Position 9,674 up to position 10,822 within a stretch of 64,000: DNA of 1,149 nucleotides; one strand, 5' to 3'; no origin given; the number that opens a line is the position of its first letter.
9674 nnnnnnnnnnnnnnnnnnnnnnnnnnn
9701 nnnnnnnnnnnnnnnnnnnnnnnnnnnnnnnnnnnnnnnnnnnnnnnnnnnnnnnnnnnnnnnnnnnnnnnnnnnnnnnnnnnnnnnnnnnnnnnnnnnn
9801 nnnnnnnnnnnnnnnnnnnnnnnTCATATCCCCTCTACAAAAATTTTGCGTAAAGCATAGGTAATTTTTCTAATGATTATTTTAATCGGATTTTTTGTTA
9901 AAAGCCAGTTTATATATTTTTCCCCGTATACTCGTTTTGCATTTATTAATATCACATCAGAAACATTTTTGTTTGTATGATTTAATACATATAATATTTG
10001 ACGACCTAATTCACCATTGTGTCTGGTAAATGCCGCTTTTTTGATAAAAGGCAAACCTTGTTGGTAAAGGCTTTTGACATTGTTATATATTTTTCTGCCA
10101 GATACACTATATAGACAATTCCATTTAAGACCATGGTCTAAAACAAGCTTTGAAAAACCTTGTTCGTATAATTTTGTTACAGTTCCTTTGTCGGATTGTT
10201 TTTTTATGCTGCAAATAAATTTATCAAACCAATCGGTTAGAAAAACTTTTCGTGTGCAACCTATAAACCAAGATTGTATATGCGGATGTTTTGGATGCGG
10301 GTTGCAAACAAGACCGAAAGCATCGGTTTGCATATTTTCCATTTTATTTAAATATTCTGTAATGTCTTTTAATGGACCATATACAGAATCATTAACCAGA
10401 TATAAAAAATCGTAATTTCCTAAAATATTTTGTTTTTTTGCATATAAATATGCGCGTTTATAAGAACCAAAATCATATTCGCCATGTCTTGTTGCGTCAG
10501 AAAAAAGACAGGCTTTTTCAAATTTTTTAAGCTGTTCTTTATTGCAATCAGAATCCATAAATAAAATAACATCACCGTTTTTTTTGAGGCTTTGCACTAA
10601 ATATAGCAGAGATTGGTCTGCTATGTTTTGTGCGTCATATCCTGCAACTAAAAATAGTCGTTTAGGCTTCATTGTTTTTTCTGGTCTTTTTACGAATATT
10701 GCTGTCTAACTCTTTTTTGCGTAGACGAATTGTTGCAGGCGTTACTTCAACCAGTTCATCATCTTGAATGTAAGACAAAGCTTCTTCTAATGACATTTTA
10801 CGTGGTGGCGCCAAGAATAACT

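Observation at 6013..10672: Glycosyltransferase cluster inserted between recA and typA, with a tandem-duplicated GT2 pair and head-on operons separated by 3 nt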

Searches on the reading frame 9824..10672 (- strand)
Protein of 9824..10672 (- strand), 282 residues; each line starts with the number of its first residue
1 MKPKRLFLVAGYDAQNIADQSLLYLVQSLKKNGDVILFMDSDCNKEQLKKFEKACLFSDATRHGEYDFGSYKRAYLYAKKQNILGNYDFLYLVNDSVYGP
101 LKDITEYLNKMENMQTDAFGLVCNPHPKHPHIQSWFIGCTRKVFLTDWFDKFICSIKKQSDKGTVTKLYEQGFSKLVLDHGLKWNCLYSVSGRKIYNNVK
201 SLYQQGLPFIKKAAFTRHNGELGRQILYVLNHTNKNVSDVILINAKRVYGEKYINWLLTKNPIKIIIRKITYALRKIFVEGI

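Call 3: search_protein_families(library=pfam, proteins=[window:9824-10672:-], max_evalue=0.1)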
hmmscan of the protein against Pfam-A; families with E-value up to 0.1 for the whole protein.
window:9824-10672:- (282 aa): 1 family
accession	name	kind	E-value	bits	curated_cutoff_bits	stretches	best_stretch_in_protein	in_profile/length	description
PF05045.17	RgpF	-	2.1e-18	66.7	25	1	36-254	2-244/503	Rhamnan synthesis protein F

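Call 4: search_protein_families(library=ncbifam, proteins=[window:9824-10672:-], max_evalue=0.1)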
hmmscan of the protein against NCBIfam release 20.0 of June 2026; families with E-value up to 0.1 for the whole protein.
window:9824-10672:- (282 aa): 0 families

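Call 37: search_solved_structures(query=window:9824-10672:-, max_evalue=1)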
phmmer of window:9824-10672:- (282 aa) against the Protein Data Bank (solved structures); distinct sequences matched with E-value up to 1: 4.
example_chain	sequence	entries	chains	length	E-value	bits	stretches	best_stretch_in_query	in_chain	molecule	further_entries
2hj9_A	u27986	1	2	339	0.24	14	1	193-275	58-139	Autoinducer 2-binding periplasmic protein luxP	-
1jx6_A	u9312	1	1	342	0.25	14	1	193-275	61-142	LUXP PROTEIN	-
1zhh_A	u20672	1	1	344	0.25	14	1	193-275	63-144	Autoinducer 2-binding periplasmic protein luxP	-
4yp9_A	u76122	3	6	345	0.25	14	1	193-275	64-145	Autoinducer 2-binding periplasmic protein LuxP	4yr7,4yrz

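Call 38: find_homologous_proteins(query=window:9824-10672:-, max_evalue=0.00001)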
Query window:9824-10672:- (282 aa): 1176 proteins with E <= 0.00001 among 1714 candidates; the best 120 are listed.
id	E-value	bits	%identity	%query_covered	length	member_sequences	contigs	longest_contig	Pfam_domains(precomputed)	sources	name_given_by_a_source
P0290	2.0e-184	630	98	99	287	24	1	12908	PF05045.18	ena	-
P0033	2.0e-170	584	88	100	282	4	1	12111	PF05045.18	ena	-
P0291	9.0e-154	529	81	100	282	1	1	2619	PF05045.18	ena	-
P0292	1.6e-135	469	70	100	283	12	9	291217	PF05045.18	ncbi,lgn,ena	-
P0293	5.0e-135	468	71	100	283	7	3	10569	PF05045.18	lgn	-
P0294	5.5e-135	467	70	100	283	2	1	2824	PF05045.18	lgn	-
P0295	4.4e-128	445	67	100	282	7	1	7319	PF05045.18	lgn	-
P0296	5.9e-128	444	67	100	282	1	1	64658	PF05045.18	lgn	-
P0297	5.3e-126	438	67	100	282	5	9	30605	PF05045.18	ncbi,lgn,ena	-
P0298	2.0e-124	433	68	100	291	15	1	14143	PF05045.18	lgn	-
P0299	8.7e-116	404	60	99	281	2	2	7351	PF05045.18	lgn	-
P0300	1.0e-114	401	60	100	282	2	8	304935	PF05045.18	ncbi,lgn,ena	-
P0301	3.0e-114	399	61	99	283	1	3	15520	PF05045.18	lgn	-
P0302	3.8e-114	399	60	100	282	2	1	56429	PF05045.18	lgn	-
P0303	4.4e-114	399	59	99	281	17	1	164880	PF05045.18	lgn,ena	-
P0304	1.0e-113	398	61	99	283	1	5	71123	PF05045.18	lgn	-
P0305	3.3e-113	396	62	98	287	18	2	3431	PF05045.18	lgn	-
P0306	6.0e-113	395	60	100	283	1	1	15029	PF05045.18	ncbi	-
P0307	6.5e-113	395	59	99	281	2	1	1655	PF05045.18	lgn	-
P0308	9.7e-113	394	61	98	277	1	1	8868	PF05045.18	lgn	-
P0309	2.1e-112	393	59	100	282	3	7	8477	PF05045.18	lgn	-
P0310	2.2e-112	393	59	100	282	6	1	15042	PF05045.18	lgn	-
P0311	1.1e-111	391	60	99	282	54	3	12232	PF05045.18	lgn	-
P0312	3.0e-111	389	59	100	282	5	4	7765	PF05045.18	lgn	-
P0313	2.8e-110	386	59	99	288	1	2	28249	PF05045.18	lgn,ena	-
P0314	3.1e-110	386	57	98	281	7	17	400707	PF05045.18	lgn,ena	-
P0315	1.6e-109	384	61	100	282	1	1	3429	PF05045.18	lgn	-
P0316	2.4e-109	383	59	100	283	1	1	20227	PF05045.18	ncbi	-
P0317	2.5e-109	383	61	98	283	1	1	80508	PF05045.18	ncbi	-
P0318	3.3e-109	383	60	99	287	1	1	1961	PF05045.18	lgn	-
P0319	4.0e-109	383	61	100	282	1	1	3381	PF05045.18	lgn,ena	-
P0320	4.7e-109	382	62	100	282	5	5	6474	PF05045.18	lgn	-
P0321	1.1e-108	381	58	100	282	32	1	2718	PF05045.18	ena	-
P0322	3.0e-108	380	59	98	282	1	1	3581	PF05045.18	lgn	-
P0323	3.5e-108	379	59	99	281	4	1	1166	PF05045.18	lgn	-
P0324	3.5e-108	379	57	100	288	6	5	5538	PF05045.18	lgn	-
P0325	3.8e-108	379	58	100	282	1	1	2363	PF05045.18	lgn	-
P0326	4.3e-108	379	58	99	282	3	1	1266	PF05045.18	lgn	-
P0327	4.6e-108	379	59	99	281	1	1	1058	PF05045.18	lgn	-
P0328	5.2e-108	379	58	100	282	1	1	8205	PF05045.18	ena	-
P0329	6.7e-108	378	60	97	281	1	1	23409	PF05045.18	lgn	-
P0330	1.4e-107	377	60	100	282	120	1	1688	PF05045.18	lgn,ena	-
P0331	1.4e-107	377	60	100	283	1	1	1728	PF05045.18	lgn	-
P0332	1.5e-107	377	59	100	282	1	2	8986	PF05045.18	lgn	-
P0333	1.7e-107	377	59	100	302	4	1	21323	PF05045.18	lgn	-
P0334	2.1e-107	377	58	98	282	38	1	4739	PF05045.18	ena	-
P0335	2.2e-107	377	57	100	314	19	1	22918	PF05045.18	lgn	-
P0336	2.5e-107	377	57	100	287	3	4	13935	PF05045.18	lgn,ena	-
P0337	2.7e-107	377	57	100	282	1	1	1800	PF05045.18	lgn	-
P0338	4.0e-107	376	60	98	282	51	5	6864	PF05045.18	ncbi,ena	-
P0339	4.1e-107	376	58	99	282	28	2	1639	PF05045.18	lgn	-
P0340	6.1e-107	375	59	100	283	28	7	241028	PF05045.18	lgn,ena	-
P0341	6.1e-107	375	56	100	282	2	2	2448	PF05045.18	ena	-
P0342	6.4e-107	375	58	99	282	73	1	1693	PF05045.18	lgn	-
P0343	7.1e-107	375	57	100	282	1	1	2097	PF05045.18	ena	-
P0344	8.3e-107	375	59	99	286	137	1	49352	PF05045.18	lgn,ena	-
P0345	1.1e-106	375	58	99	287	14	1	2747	PF05045.18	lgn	-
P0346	1.7e-106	374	60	100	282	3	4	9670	PF05045.18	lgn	-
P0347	2.0e-106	374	60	98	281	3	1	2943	PF05045.18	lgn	-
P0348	2.0e-106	374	58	99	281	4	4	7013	PF05045.18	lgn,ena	-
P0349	3.6e-106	373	58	99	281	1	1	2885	PF05045.18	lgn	-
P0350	5.0e-106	372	58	98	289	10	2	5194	PF05045.18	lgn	-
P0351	5.5e-106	372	60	99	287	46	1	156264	PF05045.18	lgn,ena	-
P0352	6.2e-106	372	56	100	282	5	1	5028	PF05045.18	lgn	-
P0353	8.1e-106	372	57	100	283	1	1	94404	PF05045.18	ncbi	-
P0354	9.1e-106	371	57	100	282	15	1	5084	PF05045.18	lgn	-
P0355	1.6e-105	371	58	99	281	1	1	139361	PF05045.18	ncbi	-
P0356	1.6e-105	371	57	99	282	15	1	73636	PF05045.18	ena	-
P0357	1.7e-105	371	58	98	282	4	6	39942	PF05045.18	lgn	-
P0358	2.6e-105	370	59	97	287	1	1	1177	PF05045.18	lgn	-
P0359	3.2e-105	370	58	99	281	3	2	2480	PF05045.18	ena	-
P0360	3.3e-105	370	63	91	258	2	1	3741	PF05045.18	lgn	-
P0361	3.3e-105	370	58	99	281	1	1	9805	PF05045.18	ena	-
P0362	3.4e-105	370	56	99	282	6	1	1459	PF05045.18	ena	-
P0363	4.8e-105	369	58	99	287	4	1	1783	PF05045.18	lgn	-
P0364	4.9e-105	369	57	100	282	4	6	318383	PF05045.18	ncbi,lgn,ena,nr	ncbi:MAG: hypothetical protein J6R22_01325 [Alphaproteobacteria bacterium]|nr:hypothetical protein [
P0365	8.6e-105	368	55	100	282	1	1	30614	PF05045.18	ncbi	-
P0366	1.1e-104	368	58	98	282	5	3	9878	PF05045.18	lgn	-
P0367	1.9e-104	367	57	99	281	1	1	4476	PF05045.18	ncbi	-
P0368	1.9e-104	367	56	100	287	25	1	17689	PF05045.18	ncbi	-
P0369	2.0e-104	367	60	100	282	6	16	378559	PF05045.18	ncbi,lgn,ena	-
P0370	2.3e-104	367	57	100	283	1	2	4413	PF05045.18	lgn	-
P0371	2.3e-104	367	55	100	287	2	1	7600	PF05045.18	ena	-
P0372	2.9e-104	367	55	100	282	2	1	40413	PF05045.18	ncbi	-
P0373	4.8e-104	366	58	99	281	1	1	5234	PF05045.18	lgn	-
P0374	5.4e-104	366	57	100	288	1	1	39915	PF05045.18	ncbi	-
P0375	5.8e-104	366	56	100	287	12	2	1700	PF05045.18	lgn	-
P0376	9.4e-104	365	54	100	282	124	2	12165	PF05045.18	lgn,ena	-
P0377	1.5e-103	364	56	99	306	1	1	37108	PF05045.18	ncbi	-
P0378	1.7e-103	364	58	99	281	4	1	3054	PF05045.18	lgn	-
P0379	1.8e-103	364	57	100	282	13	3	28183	PF05045.18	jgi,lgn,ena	-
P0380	2.2e-103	364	56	99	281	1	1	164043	PF05045.18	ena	-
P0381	3.1e-103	363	58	97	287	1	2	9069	PF05045.18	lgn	-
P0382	3.3e-103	363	55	99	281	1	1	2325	PF05045.18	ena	-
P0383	3.9e-103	363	56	99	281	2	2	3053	PF05045.18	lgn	-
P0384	4.1e-103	363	55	99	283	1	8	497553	PF05045.18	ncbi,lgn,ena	-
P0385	4.3e-103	363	55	100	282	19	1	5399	PF05045.18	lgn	-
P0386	4.5e-103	363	56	99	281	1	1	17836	PF05045.18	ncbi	-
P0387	5.1e-103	362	55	100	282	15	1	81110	PF05045.18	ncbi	-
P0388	5.2e-103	362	55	100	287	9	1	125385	PF05045.18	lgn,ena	-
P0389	5.9e-103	362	55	100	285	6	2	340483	PF05045.18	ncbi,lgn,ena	-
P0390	8.8e-103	362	56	99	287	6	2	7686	PF05045.18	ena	-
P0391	8.8e-103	362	55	98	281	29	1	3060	PF05045.18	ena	-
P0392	9.2e-103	362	55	99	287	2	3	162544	PF05045.18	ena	-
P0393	1.1e-102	361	92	60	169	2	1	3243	PF05045.18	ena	-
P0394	1.1e-102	361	56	99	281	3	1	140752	PF05045.18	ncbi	-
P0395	1.2e-102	361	56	99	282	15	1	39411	PF05045.18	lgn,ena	-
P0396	1.3e-102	361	56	100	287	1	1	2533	PF05045.18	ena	-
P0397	1.5e-102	361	58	97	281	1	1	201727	PF05045.18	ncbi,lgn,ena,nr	ncbi:hypothetical protein HDR61_01545 [bacterium]|nr:hypothetical protein [bacterium]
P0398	1.6e-102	361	55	100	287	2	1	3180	PF05045.18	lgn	-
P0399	1.6e-102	361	54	99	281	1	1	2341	PF05045.18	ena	-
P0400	1.7e-102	361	56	100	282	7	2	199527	PF05045.18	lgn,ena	-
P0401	2.2e-102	360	54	100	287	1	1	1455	PF05045.18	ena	-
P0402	2.7e-102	360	52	100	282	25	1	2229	PF05045.18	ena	-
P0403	2.8e-102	360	56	100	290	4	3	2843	PF05045.18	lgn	-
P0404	2.8e-102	360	56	99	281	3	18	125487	PF05045.18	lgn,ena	-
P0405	2.8e-102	360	56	99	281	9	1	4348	PF05045.18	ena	-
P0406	2.9e-102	360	53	100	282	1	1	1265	PF05045.18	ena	-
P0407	3.2e-102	360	58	99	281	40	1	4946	PF05045.18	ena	-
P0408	4.1e-102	359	55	100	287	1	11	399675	PF05045.18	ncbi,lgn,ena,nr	ncbi:MAG: hypothetical protein IJX89_04465 [Alphaproteobacteria bacterium]|nr:hypothetical protein [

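Call 49: predict_structure(alignment_id=A1)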
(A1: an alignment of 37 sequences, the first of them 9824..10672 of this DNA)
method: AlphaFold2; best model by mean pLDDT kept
length: 282 residues; sequences in the alignment: 37
mean_pLDDT: 95.0   pTM: 0.91
mean pLDDT of the five models: 95.0, 94.9, 94.8, 94.7, 94.0
residues with pLDDT >= 90: 253; 70-90: 25; 50-70: 3; < 50: 1
segments of 3 or more residues with pLDDT < 50: none
pLDDT, mean of each block of 10 residues (from residue 1): 94 94 98 98 95 98 96 99 99 97 96 98 96 97 99 97 93 98 98 95 98 92 96 97 96 95 85 77 50
secondary structure, 60 per line:
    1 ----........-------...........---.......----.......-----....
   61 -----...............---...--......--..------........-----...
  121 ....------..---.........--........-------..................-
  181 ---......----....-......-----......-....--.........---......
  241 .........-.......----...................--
elements in order: E5-12 H20-30 E34-40 H45-51 E57-60 H66-80 E89-94 H105-112 E118-124 E136-140 H141-144 H147-154 H162-179 E184-189 H194-197 H199-204 H212-215 H217-220 H223-231 H235-249 H251-257 H262-280

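Call 53: fold_search(model_id=the predicted structure, library=pdb)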
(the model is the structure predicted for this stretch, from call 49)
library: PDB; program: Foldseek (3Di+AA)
matches with E <= 10: 1824; with E <= 0.001: 327
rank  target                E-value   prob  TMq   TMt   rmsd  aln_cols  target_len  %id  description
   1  8yre_F                6.2e-07  1.00  0.41  0.34   6.4       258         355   15  Crystal structure of Arabidopsis VTC1-KJC2 (released 2025-04-02)
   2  8yre_D                8.6e-07  1.00  0.40  0.33   6.6       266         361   12  Crystal structure of Arabidopsis VTC1-KJC2 (released 2025-04-02)
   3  8yrl_A                1.8e-06  1.00  0.42  0.28   5.8       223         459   13  Crystal structure of Aspergillus fumigatus Galactofuranosylransferase (AfGfsA) in complex with UDP and galactofuranose (released 2024-10-30)
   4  7d72_A                2.0e-06  1.00  0.44  0.33   8.0       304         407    8  Cryo-EM structures of human GMPPA/GMPPB complex bound to GDP-Mannose (released 2021-05-05)
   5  3cgx                  2.7e-06  1.00  0.43  0.50   7.5       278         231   12  Crystal structure of putative nucleotide-diphospho-sugar transferase (YP_389115.1) from Desulfovibrio desulfuricans G20  (released 2008-03-18)
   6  4ayj_B                2.9e-06  1.00  0.40  0.46   6.2       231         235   12  Molecular structure of a metal-independent bacterial glycosyltransferase that catalyzes the synthesis of histo-blood g (released 2012-12-19)
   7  8yre_E                3.7e-06  1.00  0.41  0.34   6.1       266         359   14  Crystal structure of Arabidopsis VTC1-KJC2 (released 2025-04-02)
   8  7d72_B                3.7e-06  1.00  0.42  0.31   8.1       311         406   10  Cryo-EM structures of human GMPPA/GMPPB complex bound to GDP-Mannose (released 2021-05-05)
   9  4ayj_C                3.9e-06  1.00  0.42  0.49   5.7       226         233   13  Molecular structure of a metal-independent bacterial glycosyltransferase that catalyzes the synthesis of histo-blood g (released 2012-12-19)
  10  4ayl                  4.2e-06  1.00  0.41  0.51   5.8       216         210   13  Molecular structure of a metal-independent bacterial glycosyltransferase that catalyzes the synthesis of histo-blood gro (released 2012-12-19)
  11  9t4z_A                4.2e-06  1.00  0.34  0.41  11.7       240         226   12  Crystal structure of PpNeuA CMP-Kdn synthetase (released 2026-03-11)
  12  7x8k_A                5.8e-06  1.00  0.41  0.34   6.2       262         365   14  Arabidopsis GDP-D-mannose pyrophosphorylase (VTC1) structure (product-bound) (released 2022-05-18)
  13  4cj8_N                6.6e-06  1.00  0.39  0.44   6.6       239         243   12  monoclinic crystal form of Bogt6a E192Q in complex with UDP-GalNAc, UDP and GalNAc (released 2014-02-05)
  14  4cj8_O                8.5e-06  1.00  0.37  0.42   6.9       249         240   12  monoclinic crystal form of Bogt6a E192Q in complex with UDP-GalNAc, UDP and GalNAc (released 2014-02-05)
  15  9fp0_A                8.5e-06  1.00  0.44  0.18  14.2       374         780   11  Cryo-EM structure of the 'crown'less Bcs macrocomplex for E. coli cellulose secretion in non-saturating c-di-GMP (loca (released 2024-10-16)
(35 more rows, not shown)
